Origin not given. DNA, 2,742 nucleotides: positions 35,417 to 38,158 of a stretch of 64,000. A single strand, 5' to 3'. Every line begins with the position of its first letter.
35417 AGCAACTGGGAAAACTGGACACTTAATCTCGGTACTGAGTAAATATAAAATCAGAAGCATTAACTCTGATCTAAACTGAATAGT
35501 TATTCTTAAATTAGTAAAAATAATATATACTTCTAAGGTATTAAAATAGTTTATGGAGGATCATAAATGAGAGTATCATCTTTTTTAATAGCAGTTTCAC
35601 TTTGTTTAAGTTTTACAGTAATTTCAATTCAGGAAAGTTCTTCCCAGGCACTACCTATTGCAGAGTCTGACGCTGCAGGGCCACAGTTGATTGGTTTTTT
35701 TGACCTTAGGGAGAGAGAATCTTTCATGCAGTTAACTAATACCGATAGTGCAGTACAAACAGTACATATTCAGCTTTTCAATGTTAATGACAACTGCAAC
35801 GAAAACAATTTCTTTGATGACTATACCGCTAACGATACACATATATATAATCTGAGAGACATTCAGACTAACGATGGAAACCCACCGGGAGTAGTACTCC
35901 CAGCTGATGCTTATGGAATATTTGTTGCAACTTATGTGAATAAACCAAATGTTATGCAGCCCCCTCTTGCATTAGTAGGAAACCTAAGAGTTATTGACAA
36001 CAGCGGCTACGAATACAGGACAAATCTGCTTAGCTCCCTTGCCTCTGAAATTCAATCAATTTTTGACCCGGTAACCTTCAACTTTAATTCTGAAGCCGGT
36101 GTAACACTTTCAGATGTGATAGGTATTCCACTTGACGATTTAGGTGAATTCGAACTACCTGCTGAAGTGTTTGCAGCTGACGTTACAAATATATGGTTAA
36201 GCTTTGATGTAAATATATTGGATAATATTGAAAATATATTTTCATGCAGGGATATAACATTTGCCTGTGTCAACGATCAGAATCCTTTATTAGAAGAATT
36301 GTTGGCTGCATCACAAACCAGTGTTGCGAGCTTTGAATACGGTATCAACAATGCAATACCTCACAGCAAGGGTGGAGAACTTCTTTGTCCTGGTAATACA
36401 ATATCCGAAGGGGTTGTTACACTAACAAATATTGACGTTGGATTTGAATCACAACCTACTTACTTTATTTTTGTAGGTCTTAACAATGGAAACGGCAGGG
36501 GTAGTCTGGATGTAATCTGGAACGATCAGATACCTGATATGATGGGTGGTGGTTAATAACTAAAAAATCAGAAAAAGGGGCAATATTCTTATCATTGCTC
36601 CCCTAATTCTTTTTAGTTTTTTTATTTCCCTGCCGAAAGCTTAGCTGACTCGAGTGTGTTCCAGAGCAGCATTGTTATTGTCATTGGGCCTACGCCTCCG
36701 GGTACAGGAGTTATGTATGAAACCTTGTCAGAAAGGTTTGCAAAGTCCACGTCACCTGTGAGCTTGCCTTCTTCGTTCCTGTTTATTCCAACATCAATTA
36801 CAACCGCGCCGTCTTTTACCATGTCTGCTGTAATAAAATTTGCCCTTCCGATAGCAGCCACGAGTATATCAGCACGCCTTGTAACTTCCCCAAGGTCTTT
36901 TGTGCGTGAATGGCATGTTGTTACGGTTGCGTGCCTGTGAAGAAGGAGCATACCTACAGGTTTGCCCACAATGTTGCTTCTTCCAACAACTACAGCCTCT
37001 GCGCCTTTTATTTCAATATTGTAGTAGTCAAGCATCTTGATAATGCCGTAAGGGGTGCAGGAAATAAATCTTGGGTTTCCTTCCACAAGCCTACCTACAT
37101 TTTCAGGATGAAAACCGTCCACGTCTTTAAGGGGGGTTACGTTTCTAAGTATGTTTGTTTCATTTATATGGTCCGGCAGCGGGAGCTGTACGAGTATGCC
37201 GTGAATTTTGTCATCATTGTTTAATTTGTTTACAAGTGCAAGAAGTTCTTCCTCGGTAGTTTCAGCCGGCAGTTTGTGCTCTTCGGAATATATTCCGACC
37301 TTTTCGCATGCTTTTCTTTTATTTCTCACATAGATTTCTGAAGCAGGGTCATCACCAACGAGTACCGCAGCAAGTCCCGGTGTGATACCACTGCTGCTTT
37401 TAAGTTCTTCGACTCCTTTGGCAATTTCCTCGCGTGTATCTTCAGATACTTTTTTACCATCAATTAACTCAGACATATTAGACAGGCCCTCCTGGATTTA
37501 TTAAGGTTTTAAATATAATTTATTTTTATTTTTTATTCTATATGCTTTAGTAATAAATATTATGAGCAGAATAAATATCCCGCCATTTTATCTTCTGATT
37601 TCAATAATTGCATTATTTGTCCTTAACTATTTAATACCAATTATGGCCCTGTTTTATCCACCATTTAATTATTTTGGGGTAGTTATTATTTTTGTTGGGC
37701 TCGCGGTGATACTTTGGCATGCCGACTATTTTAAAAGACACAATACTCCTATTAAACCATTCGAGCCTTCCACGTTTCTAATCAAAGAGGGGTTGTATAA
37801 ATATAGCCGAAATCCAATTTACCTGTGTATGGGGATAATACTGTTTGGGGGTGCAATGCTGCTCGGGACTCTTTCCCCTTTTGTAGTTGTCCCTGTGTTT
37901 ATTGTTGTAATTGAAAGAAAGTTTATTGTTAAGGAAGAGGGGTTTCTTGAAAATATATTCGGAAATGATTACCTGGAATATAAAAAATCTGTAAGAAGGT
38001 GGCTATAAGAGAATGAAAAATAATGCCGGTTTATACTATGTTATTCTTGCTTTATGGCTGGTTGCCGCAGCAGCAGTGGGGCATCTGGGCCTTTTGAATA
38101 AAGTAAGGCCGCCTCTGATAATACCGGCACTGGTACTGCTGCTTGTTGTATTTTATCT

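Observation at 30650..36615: Six-kb insert of eukaryote-like secreted proteins (PR-5-like, PR-1/CAP-like, repeat protein, family member 4) splitting a folate/pterin gene neighbourhood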

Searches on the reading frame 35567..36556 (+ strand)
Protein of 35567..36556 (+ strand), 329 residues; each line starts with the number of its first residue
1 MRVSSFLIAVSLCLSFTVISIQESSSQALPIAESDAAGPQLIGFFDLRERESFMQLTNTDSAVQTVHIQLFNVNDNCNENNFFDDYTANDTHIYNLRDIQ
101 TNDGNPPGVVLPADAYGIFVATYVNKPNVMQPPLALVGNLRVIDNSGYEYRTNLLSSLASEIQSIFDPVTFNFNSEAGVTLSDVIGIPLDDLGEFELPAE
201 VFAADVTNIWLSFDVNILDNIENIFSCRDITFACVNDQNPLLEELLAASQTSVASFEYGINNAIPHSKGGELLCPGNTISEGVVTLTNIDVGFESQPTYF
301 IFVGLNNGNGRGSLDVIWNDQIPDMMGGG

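Call 3: search_protein_families(library=pfam, proteins=[window:35567-36556:+], max_evalue=0.1)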
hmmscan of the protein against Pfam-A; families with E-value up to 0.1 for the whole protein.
window:35567-36556:+ (329 aa): 0 families

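Call 11: search_protein_families(library=ncbifam, proteins=[window:35567-36556:+], max_evalue=0.1)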
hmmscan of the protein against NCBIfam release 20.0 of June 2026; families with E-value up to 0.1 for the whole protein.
window:35567-36556:+ (329 aa): 0 families

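Call 18: find_homologous_proteins(query=window:35567-36556:+, max_evalue=0.001)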
Query window:35567-36556:+ (329 aa): 927 proteins with E <= 0.001 among 3636 candidates; the best 120 are listed.
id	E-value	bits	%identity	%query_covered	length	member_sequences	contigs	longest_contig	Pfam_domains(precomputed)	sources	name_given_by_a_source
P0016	5.2e-215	731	100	100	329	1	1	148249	-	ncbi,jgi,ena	-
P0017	3.2e-138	478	68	97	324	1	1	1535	-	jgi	-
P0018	1.4e-129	450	64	99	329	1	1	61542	-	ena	-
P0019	1.4e-118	414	61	94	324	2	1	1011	-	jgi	-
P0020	2.1e-118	413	61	95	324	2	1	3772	-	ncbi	-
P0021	1.5e-114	401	62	95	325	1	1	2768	-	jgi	-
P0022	2.2e-112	394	59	97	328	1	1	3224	-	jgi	-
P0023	2.1e-111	390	58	97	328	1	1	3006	-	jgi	-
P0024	2.1e-111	390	57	98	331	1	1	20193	-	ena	-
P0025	7.3e-111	389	57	96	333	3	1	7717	-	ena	-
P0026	8.8e-110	385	60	91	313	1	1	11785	-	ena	-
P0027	1.4e-109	384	58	93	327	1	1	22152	-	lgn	-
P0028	4.4e-109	383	59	93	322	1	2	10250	-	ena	-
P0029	7.9e-109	382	61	88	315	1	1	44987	-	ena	-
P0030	3.2e-108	380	62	88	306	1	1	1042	-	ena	-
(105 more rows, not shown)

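Call 57: predict_structure(alignment_id=A3)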
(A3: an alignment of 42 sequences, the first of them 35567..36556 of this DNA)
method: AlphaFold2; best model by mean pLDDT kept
length: 329 residues; sequences in the alignment: 42
mean_pLDDT: 83.6   pTM: 0.81
mean pLDDT of the five models: 83.6, 81.3, 77.6, 77.5, 75.8
residues with pLDDT >= 90: 168; 70-90: 103; 50-70: 40; < 50: 18
segments of 3 or more residues with pLDDT < 50: 22-28, 320-329
pLDDT, mean of each block of 10 residues (from residue 1): 86 78 45 75 93 95 94 96 93 91 74 95 88 89 83 81 70 73 88 92 95 91 90 96 97 94 86 90 89 84 68 54 41
secondary structure, 60 per line:
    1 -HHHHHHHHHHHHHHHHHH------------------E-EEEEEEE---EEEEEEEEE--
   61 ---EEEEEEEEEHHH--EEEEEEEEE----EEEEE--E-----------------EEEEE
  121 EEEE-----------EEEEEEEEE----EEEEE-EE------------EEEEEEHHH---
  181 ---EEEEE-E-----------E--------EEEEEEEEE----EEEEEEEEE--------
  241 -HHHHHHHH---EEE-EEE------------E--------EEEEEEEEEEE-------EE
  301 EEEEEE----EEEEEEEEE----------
elements in order: H2-19 E40-46 E50-58 E64-72 E78-86 E91-95 E116-124 E136-144 E149-153 E169-174 E184-188 E211-219 E224-232 H242-249 E253-255 E257-259 E281-291 E299-306 E311-319
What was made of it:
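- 35459..36621 (+): Strain-level 1.1-kb cassette: own upstream region, paralog-4 gene (35567-36556), and a hairpin terminator (~36577-36603). It sits in what is a 13-21-nt CAP-folD spacer in sister genomes. A 10-nt direct repeat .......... lies at 35464 and 36565. AF2 model pLDDT 83.6, all-beta (call 57).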

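Call 60: fold_search(model_id=the predicted structure, library=pdb)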
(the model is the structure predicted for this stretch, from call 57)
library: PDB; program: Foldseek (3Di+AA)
matches with E <= 10: 1378; with E <= 0.001: 0
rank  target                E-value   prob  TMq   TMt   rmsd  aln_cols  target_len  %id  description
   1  1nc7_A                1.6e-03  1.00  0.27  0.72   3.7       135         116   11  Crystal Structure of Thermotoga maritima 1070 (released 2003-07-01)
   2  1nc7_D                1.8e-03  1.00  0.28  0.73   3.6       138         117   10  Crystal Structure of Thermotoga maritima 1070 (released 2003-07-01)
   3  4ll4_C                1.9e-03  0.12  0.12  0.13  22.6       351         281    7  The structure of the TRX and TXNIP complex (released 2014-02-05)
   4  4p2a_A                2.3e-03  0.14  0.13  0.14  21.7       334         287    9  Structure of mouse VPS26A bound to rat SNX27 PDZ domain (released 2014-09-03)
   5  1nc7_B                2.6e-03  1.00  0.28  0.73   3.6       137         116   12  Crystal Structure of Thermotoga maritima 1070 (released 2003-07-01)
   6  4zlt_B                3.8e-03  0.23  0.18  0.16  21.3       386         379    8  Crystal structure of viral chemokine binding protein R17 in complex with CCL3 (released 2015-11-18)
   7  8sic_G                3.8e-03  0.09  0.12  0.11  19.0       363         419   10  Crystal structure of Epstein-Barr virus glycoprotein 350 (gp350) in complex with Cy137C02, a monoclonal antibody isola (released 2024-04-17)
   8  7bsc_H                4.0e-03  0.14  0.12  0.16  20.0       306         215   10  Complex structure of 1G5.3 Fab bound to DENV2 NS1c (released 2020-12-23)
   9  4ll1_C                4.2e-03  0.14  0.14  0.15  22.8       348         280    7  The structure of the TRX and TXNIP complex (released 2014-02-05)
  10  6i56_A                8.7e-03  0.51  0.21  0.24  26.9       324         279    7  Crystal structure of PBSX exported protein XepA (released 2019-11-20)
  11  8hrd_D                9.2e-03  0.10  0.13  0.15  19.6       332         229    9  Crystal structure of the receptor binding domain of SARS-CoV-2 Delta variant in complex with IMCAS74 Fab and W14 Fab (released 2023-12-20)
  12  6b5p_H                1.1e-02  0.13  0.13  0.18  20.0       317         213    9  Structure of PfCSP peptide 20 with human antibody CIS42 (released 2018-03-21)
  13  4r7d_A                1.1e-02  0.12  0.13  0.17  18.8       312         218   10  Fab Hu 15C1 (released 2015-07-29)
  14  7yv1_H                1.1e-02  0.12  0.13  0.17  18.9       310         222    9  Human K-Ras G12D (GDP-bound) in complex with cyclic peptide inhibitor LUNA18 and KA30L Fab (released 2023-07-26)
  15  6sd0_A                1.1e-02  0.18  0.13  0.05  17.6       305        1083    9  Structure of beta-galactosidase from Thermotoga maritima. (released 2020-01-15)
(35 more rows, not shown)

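Call 66: find_encoding_contigs(protein=P0016, flank=2000, max_places=4)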
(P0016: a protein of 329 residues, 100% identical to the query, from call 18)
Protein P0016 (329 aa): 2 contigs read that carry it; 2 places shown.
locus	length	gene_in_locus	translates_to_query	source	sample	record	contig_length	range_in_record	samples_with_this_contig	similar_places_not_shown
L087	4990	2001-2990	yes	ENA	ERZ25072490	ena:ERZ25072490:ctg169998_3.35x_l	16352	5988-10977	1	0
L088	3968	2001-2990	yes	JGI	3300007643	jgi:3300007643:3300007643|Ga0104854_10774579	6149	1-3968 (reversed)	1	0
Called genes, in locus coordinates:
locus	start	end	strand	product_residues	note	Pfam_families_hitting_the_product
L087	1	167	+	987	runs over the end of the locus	PF00314:Thaumatin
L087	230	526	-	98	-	-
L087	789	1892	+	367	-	PF00188:CAP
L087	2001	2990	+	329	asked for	-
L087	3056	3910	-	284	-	PF00763:THF_DHG_CYH, PF02882:THF_DHG_CYH_C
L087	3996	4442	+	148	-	PF04191:PEMT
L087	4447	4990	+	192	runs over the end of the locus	-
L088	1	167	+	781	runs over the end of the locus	?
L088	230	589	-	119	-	-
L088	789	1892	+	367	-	PF00188:CAP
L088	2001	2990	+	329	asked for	-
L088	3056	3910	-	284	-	PF00763:THF_DHG_CYH, PF02882:THF_DHG_CYH_C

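Call 96: fold_search(model_id=the predicted structure, library=viral)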
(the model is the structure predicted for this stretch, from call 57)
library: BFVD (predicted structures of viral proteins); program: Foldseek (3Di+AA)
matches with E <= 10: 1258; with E <= 0.001: 0
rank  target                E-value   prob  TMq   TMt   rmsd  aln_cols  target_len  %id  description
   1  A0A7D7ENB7            1.1e-03  0.51  0.18  0.17  17.7       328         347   10  (no name in the UniProt tables at hand)
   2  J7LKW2                1.2e-03  0.44  0.18  0.09  22.0       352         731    8  Capsid [Picalivirus B]
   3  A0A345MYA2            1.6e-03  0.38  0.16  0.12  17.1       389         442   10  (no name in the UniProt tables at hand)
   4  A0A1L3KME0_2          2.2e-03  0.25  0.18  0.05  21.3       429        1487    8  (no name in the UniProt tables at hand)
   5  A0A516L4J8            2.4e-03  0.21  0.17  0.15  29.6       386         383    8  (no name in the UniProt tables at hand)
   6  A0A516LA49            2.5e-03  0.33  0.18  0.14  21.6       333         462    9  (no name in the UniProt tables at hand)
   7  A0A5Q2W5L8            3.3e-03  0.20  0.16  0.08  29.4       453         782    8  (no name in the UniProt tables at hand)
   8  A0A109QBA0            3.7e-03  0.16  0.14  0.11  18.4       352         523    7  Envelope glycoprotein [Vespertilionid gammaherpesvirus 1]
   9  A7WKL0                3.9e-03  0.44  0.22  0.24  20.1       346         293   12  Uncharacterized protein [Betalipothrixvirus pozzuoliense]
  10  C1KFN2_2              4.4e-03  0.23  0.16  0.06  23.5       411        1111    8  Putative tail fibre protein [Lactobacillus phage Lb338-1]
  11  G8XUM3                5.5e-03  0.21  0.15  0.12  24.7       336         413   10  Membrane protein A45 [Aotine betaherpesvirus 1]
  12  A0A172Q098            6.1e-03  0.23  0.17  0.06  27.0       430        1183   10  Structural protein [Acinetobacter phage vB_AbaM_ME3]
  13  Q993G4                6.1e-03  0.18  0.17  0.09  21.2       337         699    9  ORF45 [callitrichine gammaherpesvirus 3]
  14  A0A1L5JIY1            6.5e-03  0.25  0.18  0.06  19.1       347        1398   10  Polyprotein [Soybean latent spherical virus]
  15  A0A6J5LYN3            6.8e-03  0.33  0.19  0.07  19.2       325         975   10  Uncharacterized protein [uncultured Caudovirales phage]
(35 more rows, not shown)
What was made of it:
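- Tried and rejected: BFVD gave nothing credible (calls 60, 96).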

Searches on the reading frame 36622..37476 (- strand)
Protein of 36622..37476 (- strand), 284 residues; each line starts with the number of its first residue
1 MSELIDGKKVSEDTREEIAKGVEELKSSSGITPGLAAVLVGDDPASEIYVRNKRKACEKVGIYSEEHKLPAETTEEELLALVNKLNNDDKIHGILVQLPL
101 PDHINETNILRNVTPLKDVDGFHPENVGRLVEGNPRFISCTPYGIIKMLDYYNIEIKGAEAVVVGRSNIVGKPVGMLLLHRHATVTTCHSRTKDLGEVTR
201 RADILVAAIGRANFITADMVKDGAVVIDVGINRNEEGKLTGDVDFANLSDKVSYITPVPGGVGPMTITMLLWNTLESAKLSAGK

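Call 3: search_protein_families(library=pfam, proteins=[window:36622-37476:-], max_evalue=0.1)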
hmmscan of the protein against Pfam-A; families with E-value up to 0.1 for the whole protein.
window:36622-37476:- (284 aa): 2 families
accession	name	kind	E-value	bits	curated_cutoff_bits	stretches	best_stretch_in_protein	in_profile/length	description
PF02882.25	THF_DHG_CYH_C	-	3.5e-72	241.4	27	1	123-280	1-158/160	Tetrahydrofolate dehydrogenase/cyclohydrolase, NAD(P)-binding domain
PF00763.28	THF_DHG_CYH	-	6.7e-46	155.7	32.8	1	5-120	1-115/115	Tetrahydrofolate dehydrogenase/cyclohydrolase, catalytic domain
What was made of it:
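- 36622..37476 (-): folD. Right flank of the insertion site. Pfam THF_DHG_CYH and THF_DHG_CYH_C (call 3).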

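Call 8: find_related_loci(query=window:36622-37476:-, collection=genome_contigs, flank=10000)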
Query window:36622-37476:- (284 aa) in genome_contigs; peptide patterns used: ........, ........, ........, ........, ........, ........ (x = any residue, [..] = any of these).
599 stretches matched a pattern (row limit reached: there are more); 508 encode a relative of the query (tblastn E <= 1e-3); the best 80 are kept; 80 distinct loci.
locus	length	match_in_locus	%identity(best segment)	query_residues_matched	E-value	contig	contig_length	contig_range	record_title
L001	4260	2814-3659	97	1-282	0e+0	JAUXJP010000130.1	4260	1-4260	MAG: Candidatus Dadabacteria bacterium isolate CSMAG_3085 CSMAG_3085_k127_10890331_length_4260_cov_78.4048, whole genome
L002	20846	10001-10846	86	1-282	8e-165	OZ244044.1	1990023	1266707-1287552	MAG: Thermodesulfobacteriota bacterium isolate 562d5969-4c6f-403f-ab6b-3350694af712 genome assembly, chromosome: 1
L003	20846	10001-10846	84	1-282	1e-161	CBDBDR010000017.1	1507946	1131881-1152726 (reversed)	MAG: Thermodesulfobacteriota bacterium isolate 7a2b2c3e-af3a-4cfd-90bc-2cfaeb90f16c genome assembly, contig: contig_17,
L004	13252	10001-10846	84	1-282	5e-161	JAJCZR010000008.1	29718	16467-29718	MAG: Deltaproteobacteria bacterium isolate OFTM253 OFTM253_7, whole genome shotgun sequence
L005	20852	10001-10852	82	1-284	1e-158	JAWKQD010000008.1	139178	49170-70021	MAG: Thermodesulfobacteriota bacterium isolate AC1.124 AC1.124.fa-8, whole genome shotgun sequence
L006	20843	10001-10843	84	1-281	2e-158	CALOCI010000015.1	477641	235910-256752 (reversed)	MAG: uncultured Thermodesulfobacteriota bacterium isolate LOGT_bin.0081 genome assembly, contig: contig_25023, whole gen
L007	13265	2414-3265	82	1-284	4e-158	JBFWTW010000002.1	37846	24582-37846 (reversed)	MAG: Candidatus Dadabacteria bacterium isolate CA_2019_TPBF_56 NODE_6242_length_37846_cov_5.442323_TPBF, whole genome sh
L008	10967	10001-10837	84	1-279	9e-158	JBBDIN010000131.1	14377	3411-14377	MAG: Thermodesulfobacteriota bacterium isolate LejiaA_40_8 Lejia_A_6014_length_14377_cov_5, whole genome shotgun sequenc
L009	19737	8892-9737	83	1-282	3e-157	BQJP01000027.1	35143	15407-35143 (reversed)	MAG: Thermodesulfobacteriota bacterium DHS20C13 DNA, sequence027, whole genome shotgun sequence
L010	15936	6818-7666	83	1-283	4e-157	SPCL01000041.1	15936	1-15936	MAG: Thermodesulfobacteriales bacterium isolate das_tool.metabat2.12 k141_1816948, whole genome shotgun sequence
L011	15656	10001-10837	84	1-279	4e-157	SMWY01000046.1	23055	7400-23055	MAG: Candidatus Dadabacteria bacterium isolate CR02bin9 k141_406976, whole genome shotgun sequence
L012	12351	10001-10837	82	1-279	1e-154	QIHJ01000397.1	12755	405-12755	MAG: Candidatus Dadabacteria bacterium isolate SZUA-126 Ga0063293_10004774, whole genome shotgun sequence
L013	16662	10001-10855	80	1-284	1e-154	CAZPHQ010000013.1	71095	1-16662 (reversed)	MAG TPA_asm: uncultured Spirochaetia bacterium isolate SRP077602_co3_46 genome assembly, contig: NODE_251_length_71095_c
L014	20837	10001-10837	81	1-279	6e-152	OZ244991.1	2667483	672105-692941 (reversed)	MAG: Thermodesulfobacteriota bacterium isolate 77748b03-fe7e-4f50-8619-3c6866420abe genome assembly, chromosome: 1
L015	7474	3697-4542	80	1-282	2e-150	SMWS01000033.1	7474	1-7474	MAG: Deltaproteobacteria bacterium isolate N074bin48 k141_470547, whole genome shotgun sequence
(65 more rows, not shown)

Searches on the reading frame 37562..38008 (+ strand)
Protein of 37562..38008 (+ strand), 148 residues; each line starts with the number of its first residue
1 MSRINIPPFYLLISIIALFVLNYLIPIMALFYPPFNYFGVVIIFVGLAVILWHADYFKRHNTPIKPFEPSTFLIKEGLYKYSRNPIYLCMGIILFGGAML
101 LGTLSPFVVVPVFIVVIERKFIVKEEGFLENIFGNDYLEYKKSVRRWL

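Call 11: search_protein_families(library=ncbifam, proteins=[window:37562-38008:+], max_evalue=0.1)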
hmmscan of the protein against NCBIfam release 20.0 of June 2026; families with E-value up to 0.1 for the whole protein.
window:37562-38008:+ (148 aa): 3 families
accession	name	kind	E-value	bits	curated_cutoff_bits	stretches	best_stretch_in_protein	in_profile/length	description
TIGR04571.1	LmtA_Leptospira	exception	6e-07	29.5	325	1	3-144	18-159/252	lipid A Kdo2 1-phosphate O-methyltransferase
NF040696.1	isopcys_mtase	equivalog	1.2e-06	28.6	160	1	33-146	72-185/190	protein-S-isoprenylcysteine O-methyltransferase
NF045656.1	MeththiolMtaseMddA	equivalog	0.00064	19.1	270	1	21-145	111-234/238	methanethiol S-methyltransferase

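Call 74: search_protein_families(library=pfam, proteins=[window:37562-38008:+], max_evalue=0.01)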
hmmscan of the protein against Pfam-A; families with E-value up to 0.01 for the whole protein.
window:37562-38008:+ (148 aa): 2 families
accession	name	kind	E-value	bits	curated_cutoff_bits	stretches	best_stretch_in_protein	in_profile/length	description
PF04191.18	PEMT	-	2.5e-11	44.4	25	1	37-135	4-104/105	Phospholipid methyltransferase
PF04140.19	ICMT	-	0.00016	22.5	24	1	64-128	27-92/95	Isoprenylcysteine carboxyl methyltransferase (ICMT) family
